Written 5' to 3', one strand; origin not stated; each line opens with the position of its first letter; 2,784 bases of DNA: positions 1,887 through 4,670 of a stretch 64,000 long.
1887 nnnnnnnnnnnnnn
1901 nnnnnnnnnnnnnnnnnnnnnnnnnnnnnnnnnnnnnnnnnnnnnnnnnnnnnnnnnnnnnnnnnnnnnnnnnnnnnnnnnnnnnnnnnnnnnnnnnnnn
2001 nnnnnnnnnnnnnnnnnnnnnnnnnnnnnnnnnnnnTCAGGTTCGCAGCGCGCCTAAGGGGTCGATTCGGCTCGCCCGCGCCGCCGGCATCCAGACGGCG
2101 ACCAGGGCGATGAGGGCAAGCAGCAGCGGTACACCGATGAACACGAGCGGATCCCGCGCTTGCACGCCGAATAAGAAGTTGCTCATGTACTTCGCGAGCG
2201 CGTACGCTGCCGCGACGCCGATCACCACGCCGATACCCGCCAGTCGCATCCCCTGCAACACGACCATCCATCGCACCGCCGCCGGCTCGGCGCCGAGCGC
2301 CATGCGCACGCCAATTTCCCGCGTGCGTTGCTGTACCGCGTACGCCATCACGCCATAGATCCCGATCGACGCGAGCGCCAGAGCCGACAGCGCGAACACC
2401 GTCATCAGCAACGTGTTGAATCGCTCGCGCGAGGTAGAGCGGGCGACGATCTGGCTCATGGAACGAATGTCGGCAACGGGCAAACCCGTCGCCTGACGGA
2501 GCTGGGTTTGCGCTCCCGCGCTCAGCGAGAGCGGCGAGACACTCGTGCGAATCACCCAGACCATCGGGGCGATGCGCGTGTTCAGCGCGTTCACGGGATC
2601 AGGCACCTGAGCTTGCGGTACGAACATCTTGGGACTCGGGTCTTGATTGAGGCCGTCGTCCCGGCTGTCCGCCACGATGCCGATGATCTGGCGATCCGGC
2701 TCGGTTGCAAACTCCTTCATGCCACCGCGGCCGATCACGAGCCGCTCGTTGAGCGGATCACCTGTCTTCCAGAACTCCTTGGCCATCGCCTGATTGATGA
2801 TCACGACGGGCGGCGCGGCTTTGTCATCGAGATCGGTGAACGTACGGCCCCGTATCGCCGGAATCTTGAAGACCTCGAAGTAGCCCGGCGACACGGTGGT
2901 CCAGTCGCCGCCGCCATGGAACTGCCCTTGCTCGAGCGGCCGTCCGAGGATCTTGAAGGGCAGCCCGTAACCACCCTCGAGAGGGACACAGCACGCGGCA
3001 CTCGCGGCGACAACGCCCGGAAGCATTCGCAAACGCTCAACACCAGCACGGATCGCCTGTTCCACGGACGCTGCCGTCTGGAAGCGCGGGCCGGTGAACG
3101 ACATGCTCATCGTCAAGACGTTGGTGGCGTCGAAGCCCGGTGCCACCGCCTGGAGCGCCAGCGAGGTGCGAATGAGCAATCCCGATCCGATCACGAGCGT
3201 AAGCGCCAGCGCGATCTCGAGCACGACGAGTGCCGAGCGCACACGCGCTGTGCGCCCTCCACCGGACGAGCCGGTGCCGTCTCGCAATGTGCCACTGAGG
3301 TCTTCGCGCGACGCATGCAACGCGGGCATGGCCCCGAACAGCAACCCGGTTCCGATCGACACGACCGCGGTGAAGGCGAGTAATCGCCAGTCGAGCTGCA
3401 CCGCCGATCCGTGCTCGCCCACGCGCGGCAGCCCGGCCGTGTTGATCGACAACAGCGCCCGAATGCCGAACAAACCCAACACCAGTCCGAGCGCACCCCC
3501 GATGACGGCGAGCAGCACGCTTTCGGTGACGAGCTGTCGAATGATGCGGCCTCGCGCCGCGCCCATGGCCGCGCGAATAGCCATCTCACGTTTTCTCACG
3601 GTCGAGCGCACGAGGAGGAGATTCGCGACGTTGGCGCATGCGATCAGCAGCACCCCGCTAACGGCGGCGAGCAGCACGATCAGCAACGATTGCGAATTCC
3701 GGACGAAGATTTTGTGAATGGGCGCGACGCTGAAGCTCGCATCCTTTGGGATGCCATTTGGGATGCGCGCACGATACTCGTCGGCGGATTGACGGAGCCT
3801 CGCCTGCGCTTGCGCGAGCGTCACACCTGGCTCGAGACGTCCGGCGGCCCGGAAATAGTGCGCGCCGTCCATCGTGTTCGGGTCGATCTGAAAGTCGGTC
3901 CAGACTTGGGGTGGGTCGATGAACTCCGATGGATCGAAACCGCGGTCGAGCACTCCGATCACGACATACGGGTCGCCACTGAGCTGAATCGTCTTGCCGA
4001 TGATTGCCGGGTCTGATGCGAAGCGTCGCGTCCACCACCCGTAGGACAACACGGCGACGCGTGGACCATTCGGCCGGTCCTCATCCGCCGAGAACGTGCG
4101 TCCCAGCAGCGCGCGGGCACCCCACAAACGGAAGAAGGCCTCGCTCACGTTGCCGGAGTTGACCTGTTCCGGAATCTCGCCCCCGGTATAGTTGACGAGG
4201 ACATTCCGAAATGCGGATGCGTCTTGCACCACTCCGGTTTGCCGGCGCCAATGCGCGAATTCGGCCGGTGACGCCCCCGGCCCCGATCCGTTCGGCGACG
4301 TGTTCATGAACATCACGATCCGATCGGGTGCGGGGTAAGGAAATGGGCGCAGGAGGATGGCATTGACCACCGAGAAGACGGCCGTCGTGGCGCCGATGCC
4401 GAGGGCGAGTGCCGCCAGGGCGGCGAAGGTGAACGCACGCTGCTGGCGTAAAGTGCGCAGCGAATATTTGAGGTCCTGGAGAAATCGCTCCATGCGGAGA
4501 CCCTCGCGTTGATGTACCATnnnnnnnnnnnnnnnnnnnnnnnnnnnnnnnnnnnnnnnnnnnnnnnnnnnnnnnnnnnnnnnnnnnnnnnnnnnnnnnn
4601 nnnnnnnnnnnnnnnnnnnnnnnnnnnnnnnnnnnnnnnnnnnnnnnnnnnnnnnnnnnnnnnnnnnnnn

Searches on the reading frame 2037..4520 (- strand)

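Call 51: search_protein_families(library=pfam, proteins=[window:2037-4520:-])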
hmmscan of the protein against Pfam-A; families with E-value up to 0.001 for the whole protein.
window:2037-4520:- (827 aa): 2 families
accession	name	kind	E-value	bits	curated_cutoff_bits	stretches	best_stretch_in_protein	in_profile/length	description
PF12704.14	MacB_PCD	-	2.7e-39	136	27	2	31-244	1-206/207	MacB-like periplasmic core domain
PF02687.27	FtsX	-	9.7e-28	97.1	25.5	2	708-821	2-120/120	FtsX-like permease C-terminal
